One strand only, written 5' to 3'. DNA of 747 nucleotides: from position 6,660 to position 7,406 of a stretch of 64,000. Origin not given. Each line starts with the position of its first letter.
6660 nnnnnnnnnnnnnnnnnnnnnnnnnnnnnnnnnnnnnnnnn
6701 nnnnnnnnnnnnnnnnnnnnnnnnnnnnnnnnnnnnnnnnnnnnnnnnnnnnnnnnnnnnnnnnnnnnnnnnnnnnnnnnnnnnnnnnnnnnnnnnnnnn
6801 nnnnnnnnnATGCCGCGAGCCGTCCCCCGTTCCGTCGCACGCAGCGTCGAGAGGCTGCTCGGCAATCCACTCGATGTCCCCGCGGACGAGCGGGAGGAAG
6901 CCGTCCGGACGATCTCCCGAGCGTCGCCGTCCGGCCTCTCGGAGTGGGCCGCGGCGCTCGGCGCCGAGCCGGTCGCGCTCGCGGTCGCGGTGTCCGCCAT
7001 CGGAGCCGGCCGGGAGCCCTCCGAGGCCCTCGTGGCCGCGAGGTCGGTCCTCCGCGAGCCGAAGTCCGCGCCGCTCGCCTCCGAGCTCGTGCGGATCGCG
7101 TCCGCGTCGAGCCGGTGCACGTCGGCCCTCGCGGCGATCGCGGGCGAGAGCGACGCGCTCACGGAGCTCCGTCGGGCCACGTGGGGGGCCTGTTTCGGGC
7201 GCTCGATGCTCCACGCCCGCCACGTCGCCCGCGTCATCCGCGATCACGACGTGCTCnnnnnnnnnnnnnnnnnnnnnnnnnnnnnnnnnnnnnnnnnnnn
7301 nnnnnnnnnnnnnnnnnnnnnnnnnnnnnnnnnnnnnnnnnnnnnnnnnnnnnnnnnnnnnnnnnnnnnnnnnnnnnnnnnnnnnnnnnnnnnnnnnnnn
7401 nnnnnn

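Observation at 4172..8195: NfeD-flotillin operon with a sigma-54 promoter and a divergently encoded sigma-54 activator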

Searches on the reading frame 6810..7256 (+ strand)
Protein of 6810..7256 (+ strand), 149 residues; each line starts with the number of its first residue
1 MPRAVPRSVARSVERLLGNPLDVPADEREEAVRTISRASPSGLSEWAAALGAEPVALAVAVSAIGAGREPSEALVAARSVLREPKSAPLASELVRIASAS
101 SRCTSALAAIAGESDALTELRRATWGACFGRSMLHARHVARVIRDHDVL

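Call 27: find_related_loci(query=A2, collection=metagenome_contigs, flank=4000)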
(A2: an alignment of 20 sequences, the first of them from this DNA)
Query A2 (149 aa) in metagenome_contigs; peptide patterns used: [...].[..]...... (x = any residue, [..] = any of these).
110 stretches matched a pattern; 19 encode a relative of the query (tblastn E <= 1e-3); 19 distinct loci.
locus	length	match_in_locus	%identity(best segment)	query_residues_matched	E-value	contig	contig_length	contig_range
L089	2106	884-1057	55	92-149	4e-17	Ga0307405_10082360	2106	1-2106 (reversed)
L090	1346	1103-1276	55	92-149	5e-17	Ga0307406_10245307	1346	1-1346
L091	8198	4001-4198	46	78-149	1e-16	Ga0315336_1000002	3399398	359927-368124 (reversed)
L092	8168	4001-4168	57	94-149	9e-16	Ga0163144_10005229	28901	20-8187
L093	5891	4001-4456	34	1-149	2e-15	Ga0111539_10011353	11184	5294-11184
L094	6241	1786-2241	34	1-149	4e-15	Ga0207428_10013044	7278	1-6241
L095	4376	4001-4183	56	88-149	4e-15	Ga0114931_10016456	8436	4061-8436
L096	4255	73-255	55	88-149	4e-15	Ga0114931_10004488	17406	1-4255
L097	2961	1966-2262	40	52-149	2e-14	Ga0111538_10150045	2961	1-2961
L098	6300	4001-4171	47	93-149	8e-14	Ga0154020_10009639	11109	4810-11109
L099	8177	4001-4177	49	91-149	1e-13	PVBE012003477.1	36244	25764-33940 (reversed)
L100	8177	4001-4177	51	91-149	4e-13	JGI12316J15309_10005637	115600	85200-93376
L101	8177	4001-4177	51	91-149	4e-13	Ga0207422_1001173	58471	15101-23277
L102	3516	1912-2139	43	71-149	4e-13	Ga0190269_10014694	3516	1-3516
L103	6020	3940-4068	60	107-149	7e-12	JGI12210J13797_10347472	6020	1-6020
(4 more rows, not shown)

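Call 60: predict_structure(alignment_id=A2)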
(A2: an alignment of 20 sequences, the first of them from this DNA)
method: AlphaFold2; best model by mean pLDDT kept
length: 149 residues; sequences in the alignment: 20
mean_pLDDT: 94.3   pTM: 0.88
mean pLDDT of the five models: 94.3, 93.8, 92.6, 91.3, 90.1
residues with pLDDT >= 90: 129; 70-90: 17; 50-70: 3; < 50: 0
segments of 3 or more residues with pLDDT < 50: none
pLDDT, mean of each block of 10 residues (from residue 1): 89 98 96 97 95 97 97 96 86 97 97 97 97 93 80
secondary structure, 60 per line:
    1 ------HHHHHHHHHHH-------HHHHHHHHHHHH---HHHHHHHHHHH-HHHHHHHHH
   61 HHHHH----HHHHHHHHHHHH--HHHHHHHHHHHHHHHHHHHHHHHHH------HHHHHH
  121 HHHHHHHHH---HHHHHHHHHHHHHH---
elements in order: H7-17 H25-36 H40-50 H52-65 H70-81 H84-108 H115-129 H133-146

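Call 73: fold_search(model_id=the predicted structure, library=pdb)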
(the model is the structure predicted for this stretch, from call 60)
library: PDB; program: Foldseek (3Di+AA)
matches with E <= 10: 60; with E <= 0.001: 0
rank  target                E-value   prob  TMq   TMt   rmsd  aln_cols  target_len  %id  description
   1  3odm_D                1.4e+00  0.10  0.25  0.12   9.8       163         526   12  Archaeal-type phosphoenolpyruvate carboxylase (released 2011-02-02)
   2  1vdy_MODEL_1_A        2.1e+00  0.08  0.23  0.24  11.1       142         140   15  NMR Structure of the hypothetical ENTH-VHS domain At3g16270 from Arabidopsis thaliana (released 2005-05-03)
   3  6e9x_A                2.2e+00  0.14  0.32  0.29  14.5       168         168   20  DHF91 filament (released 2018-11-21)
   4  3mvp_B                2.2e+00  0.08  0.23  0.19   9.9       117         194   10  The Crystal Structure of a TetR/AcrR transcriptional regulator from Streptococcus mutans to 1.85A (released 2010-05-12)
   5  8vej_A                3.0e+00  0.13  0.34  0.23  14.0       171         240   15  De novo designed cholic acid binder: CHD_buttress (released 2024-07-17)
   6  7pks_h                3.0e+00  0.06  0.21  0.06  14.5       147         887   14  Structural basis of Integrator-mediated transcription regulation (released 2021-12-08)
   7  5j67_B                3.4e+00  0.07  0.18  0.06  13.8       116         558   12  Structure of Astrotactin-2, a conserved vertebrate-specific and perforin-like membrane protein involved in neuronal de (released 2016-05-25)
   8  3rkv                  3.5e+00  0.06  0.25  0.26  13.2       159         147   19  C-terminal domain of protein C56C10.10, a putative peptidylprolyl isomerase, from Caenorhabditis elegans (released 2011-05-04)
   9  3odm_C                3.5e+00  0.06  0.27  0.12   9.7       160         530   11  Archaeal-type phosphoenolpyruvate carboxylase (released 2011-02-02)
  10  9cc4_C                3.5e+00  0.06  0.21  0.17  11.1       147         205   16  Crystal structure of Z4 c3ii (released 2025-06-25)
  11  3odm_G                3.5e+00  0.05  0.24  0.11  10.3       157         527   12  Archaeal-type phosphoenolpyruvate carboxylase (released 2011-02-02)
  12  9ijj_5A               3.7e+00  0.14  0.28  0.25   9.0       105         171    8  In situ structure of the central apparatus in mouse sperm axoneme. (released 2025-06-04)
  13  2mfz_MODEL_1_A        3.7e+00  0.05  0.17  0.20  13.1       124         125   17  NMR structure of C-terminal domain from A. ventricosus minor ampullate spidroin (MiSp) (released 2014-08-20)
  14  8vej_B                3.9e+00  0.11  0.30  0.20  10.4       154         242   18  De novo designed cholic acid binder: CHD_buttress (released 2024-07-17)
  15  5h79_D                4.8e+00  0.10  0.32  0.33  17.6       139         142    8  Crystal structure of a repeat protein with three Protein A repeat module (released 2017-06-28)
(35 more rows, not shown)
